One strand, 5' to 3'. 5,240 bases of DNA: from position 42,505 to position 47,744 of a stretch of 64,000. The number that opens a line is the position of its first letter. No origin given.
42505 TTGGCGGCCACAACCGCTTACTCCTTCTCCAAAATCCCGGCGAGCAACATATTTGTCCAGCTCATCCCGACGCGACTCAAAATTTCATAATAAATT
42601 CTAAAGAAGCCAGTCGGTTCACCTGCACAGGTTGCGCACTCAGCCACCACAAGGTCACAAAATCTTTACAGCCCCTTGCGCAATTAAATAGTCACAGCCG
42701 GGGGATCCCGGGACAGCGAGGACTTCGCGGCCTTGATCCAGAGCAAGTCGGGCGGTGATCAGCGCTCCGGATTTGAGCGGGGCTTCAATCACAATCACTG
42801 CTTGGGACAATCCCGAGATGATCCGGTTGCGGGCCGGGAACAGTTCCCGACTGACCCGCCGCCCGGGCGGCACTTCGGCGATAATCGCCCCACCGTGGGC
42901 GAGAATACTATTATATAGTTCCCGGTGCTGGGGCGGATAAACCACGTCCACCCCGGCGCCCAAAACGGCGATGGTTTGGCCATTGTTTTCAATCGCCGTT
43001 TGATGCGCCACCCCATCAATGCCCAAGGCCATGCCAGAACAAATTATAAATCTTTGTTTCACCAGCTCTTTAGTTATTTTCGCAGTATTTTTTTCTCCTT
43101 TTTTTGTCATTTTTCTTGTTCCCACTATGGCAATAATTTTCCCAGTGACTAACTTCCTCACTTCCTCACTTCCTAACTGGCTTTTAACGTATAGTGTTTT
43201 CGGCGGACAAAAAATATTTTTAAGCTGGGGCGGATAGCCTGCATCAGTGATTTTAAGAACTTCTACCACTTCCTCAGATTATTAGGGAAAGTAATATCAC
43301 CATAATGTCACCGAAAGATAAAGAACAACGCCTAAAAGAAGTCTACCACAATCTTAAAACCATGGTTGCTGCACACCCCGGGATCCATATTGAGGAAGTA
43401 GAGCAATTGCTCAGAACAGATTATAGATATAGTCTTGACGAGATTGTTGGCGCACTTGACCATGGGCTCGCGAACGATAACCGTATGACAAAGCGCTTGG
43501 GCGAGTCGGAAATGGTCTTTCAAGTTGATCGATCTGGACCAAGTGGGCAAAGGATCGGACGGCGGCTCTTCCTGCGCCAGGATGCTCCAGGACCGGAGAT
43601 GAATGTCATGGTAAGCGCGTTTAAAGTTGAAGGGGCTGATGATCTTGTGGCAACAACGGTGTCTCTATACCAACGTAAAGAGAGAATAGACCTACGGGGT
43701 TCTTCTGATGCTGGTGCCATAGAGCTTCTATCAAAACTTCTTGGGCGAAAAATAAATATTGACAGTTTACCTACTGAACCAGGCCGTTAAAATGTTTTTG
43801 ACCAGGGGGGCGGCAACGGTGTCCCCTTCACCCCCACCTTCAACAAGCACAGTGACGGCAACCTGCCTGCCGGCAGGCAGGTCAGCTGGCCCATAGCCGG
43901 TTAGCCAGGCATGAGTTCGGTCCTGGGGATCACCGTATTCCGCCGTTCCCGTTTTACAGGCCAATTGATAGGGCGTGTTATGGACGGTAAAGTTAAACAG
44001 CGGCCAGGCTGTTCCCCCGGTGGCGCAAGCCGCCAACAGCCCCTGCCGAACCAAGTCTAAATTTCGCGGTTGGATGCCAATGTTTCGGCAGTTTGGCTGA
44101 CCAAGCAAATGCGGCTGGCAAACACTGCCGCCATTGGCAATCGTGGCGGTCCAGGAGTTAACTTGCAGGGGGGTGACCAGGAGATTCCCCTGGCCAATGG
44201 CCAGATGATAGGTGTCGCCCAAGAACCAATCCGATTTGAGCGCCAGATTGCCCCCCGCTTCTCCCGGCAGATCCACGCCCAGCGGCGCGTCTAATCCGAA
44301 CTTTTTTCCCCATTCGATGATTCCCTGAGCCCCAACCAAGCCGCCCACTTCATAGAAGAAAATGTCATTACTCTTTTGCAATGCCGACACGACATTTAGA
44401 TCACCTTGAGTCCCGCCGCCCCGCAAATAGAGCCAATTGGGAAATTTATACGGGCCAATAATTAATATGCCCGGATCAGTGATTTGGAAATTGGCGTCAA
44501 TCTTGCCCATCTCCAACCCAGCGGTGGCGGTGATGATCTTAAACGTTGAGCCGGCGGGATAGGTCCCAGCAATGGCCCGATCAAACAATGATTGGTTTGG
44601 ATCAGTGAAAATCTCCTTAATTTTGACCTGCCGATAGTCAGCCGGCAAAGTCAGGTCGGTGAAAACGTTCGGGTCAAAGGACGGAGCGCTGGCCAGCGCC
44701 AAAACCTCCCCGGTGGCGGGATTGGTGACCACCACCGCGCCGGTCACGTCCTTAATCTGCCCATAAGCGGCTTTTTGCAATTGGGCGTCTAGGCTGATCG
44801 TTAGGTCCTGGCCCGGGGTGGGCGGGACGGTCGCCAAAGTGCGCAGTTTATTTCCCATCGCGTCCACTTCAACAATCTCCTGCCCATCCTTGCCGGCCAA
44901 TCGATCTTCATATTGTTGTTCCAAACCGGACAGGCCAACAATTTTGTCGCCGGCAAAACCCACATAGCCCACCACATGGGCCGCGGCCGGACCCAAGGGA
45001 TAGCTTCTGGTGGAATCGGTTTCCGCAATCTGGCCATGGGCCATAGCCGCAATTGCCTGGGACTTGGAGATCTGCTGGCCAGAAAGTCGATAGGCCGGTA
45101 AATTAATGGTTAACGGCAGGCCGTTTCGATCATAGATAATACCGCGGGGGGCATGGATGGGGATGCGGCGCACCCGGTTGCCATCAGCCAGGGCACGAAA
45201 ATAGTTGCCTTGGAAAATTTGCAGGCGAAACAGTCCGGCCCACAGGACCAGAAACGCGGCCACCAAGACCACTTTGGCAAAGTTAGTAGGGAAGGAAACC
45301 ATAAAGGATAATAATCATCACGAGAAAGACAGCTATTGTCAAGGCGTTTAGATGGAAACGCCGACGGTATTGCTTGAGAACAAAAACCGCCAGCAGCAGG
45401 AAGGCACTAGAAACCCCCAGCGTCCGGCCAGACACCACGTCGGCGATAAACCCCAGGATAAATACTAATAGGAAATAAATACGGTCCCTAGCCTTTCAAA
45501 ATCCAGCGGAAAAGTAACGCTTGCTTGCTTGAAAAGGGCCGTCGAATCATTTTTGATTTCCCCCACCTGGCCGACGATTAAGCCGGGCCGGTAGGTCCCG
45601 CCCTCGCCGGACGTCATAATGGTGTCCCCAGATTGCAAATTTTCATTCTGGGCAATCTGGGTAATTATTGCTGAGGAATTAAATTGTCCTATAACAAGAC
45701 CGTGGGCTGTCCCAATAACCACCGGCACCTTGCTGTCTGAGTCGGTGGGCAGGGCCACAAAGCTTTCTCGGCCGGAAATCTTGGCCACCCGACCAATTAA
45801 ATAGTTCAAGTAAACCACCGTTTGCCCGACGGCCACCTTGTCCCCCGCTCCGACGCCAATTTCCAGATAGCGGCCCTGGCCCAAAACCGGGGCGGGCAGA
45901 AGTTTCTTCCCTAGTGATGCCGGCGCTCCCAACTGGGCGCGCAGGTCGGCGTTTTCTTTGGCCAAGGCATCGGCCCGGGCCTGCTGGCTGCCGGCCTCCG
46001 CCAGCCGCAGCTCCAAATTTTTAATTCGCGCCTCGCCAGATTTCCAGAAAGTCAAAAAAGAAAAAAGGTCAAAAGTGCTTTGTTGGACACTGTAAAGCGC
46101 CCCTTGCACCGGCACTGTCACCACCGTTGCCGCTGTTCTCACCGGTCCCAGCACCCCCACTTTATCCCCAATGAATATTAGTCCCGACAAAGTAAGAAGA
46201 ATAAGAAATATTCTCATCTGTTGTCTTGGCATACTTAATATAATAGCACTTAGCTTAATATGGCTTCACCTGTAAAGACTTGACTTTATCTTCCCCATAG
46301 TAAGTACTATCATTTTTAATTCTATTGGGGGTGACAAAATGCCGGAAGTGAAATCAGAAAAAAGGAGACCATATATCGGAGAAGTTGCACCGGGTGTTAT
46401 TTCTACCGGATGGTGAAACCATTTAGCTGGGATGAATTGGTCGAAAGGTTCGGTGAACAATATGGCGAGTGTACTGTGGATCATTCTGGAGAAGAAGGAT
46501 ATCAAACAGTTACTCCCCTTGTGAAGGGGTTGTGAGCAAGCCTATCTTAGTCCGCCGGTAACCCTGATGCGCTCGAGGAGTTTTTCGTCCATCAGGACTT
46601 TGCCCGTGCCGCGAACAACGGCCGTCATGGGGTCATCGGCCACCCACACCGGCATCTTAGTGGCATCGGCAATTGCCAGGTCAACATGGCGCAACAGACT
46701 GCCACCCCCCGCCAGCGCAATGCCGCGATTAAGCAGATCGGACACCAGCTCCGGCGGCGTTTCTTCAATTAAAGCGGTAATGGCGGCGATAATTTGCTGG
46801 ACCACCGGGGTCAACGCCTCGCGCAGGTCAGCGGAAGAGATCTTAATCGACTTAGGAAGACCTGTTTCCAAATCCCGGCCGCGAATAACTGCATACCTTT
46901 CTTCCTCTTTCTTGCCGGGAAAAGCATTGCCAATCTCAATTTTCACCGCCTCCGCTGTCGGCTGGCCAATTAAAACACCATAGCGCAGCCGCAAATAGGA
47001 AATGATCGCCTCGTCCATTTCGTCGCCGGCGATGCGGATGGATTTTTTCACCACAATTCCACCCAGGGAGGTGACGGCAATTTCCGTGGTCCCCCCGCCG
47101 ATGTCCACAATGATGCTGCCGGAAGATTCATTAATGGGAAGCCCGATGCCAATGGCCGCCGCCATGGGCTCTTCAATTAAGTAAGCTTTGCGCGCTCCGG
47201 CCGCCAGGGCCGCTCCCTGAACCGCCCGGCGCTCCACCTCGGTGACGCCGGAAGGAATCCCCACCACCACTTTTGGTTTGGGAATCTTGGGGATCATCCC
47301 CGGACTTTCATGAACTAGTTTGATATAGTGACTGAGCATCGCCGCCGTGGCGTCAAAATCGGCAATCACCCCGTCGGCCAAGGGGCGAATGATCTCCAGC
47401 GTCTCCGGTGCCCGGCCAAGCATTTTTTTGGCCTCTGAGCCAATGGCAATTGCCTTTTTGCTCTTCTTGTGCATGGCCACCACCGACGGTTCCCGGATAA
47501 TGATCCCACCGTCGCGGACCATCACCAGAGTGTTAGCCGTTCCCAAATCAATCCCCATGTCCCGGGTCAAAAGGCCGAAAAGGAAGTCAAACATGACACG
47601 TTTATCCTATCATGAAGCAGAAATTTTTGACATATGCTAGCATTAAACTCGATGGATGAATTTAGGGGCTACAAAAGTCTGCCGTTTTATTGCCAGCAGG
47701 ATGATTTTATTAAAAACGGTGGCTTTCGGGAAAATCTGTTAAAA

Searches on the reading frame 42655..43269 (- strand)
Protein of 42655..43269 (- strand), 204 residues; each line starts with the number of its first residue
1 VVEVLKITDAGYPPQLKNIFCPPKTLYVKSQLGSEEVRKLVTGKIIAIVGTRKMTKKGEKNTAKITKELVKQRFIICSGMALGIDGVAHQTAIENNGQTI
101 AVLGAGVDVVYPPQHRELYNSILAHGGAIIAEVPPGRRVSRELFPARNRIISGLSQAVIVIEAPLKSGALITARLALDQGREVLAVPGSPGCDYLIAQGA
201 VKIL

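Call 73: search_protein_families(library=pfam, proteins=[window:42655-43269:-], max_evalue=0.001)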
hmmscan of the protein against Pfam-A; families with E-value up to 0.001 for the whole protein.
window:42655-43269:- (204 aa): 2 families
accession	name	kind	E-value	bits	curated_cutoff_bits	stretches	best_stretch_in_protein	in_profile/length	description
PF02481.21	DNA_processg_A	-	1e-66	224.6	29.6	1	3-196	8-203/212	DNA recombination-mediator protein A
PF18306.6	LDcluster4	-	2.8e-05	24.2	26.3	0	45-104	3-63/151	SLOG cluster4 family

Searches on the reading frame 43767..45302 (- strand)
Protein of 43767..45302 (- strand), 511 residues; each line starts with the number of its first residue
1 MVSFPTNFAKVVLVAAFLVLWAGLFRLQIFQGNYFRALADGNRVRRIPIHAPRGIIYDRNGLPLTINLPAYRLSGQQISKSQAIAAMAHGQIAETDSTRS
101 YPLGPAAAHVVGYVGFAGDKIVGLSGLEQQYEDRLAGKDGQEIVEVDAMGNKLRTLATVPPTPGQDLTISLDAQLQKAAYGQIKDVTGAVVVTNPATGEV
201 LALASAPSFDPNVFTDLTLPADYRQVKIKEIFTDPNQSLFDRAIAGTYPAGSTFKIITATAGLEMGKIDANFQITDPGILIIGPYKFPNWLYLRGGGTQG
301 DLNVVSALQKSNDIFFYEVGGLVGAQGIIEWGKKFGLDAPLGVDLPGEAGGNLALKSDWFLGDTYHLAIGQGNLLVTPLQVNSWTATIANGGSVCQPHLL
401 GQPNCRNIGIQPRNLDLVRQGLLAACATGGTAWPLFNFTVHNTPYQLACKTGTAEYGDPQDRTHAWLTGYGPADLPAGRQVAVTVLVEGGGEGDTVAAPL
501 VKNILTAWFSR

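Call 73: search_protein_families(library=pfam, proteins=[window:43767-45302:-], max_evalue=0.001)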
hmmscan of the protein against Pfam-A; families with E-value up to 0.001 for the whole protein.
window:43767-45302:- (511 aa): 3 families
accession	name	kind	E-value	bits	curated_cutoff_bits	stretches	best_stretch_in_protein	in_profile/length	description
PF00905.27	Transpeptidase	-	9.4e-54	183.1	22.1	1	188-505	1-298/299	Penicillin binding protein transpeptidase domain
PF03717.20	PBP_dimer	-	5.6e-22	79.5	24.4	1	76-155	85-178/180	Penicillin-binding Protein dimerisation domain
PF21922.1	PBP_dimer_2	-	2e-05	25.2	27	1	91-144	17-66/83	Penicillin binding protein A dimerisation domain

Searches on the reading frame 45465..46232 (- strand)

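Call 73: search_protein_families(library=pfam, proteins=[window:45465-46232:-], max_evalue=0.001)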
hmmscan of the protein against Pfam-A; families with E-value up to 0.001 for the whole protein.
window:45465-46232:- (255 aa): 1 family
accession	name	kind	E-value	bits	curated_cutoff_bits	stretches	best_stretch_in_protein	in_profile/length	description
PF04085.20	MreC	-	4e-26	92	28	1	122-253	12-145/147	Rod shape-determining protein MreC, barrel core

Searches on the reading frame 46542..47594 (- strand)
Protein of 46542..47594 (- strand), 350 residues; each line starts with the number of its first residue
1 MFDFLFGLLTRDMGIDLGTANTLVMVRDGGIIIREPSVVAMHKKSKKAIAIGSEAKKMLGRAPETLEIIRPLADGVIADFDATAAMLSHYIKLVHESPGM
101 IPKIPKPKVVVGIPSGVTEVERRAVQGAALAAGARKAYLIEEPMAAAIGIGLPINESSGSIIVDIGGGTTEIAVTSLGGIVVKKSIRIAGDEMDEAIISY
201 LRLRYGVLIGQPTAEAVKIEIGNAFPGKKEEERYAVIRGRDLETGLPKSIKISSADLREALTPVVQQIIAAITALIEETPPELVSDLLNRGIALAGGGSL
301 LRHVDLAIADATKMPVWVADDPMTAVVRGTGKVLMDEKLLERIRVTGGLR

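Call 73: search_protein_families(library=pfam, proteins=[window:46542-47594:-], max_evalue=0.001)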
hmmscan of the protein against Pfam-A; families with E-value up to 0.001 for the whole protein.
window:46542-47594:- (350 aa): 4 families
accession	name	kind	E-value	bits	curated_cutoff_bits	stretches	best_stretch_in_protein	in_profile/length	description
PF06723.19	MreB_Mbl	-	3.6e-128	427.4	27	1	11-339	2-324/327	MreB/Mbl protein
PF00012.26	HSP70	-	2.1e-12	46.5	20.6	1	108-203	135-236/599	Hsp70 protein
PF14450.12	FtsA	-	9.8e-11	42.5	31.8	1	162-321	2-112/127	Cell division protein FtsA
PF00022.25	Actin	-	4.9e-07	29.1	27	1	36-203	31-189/410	Actin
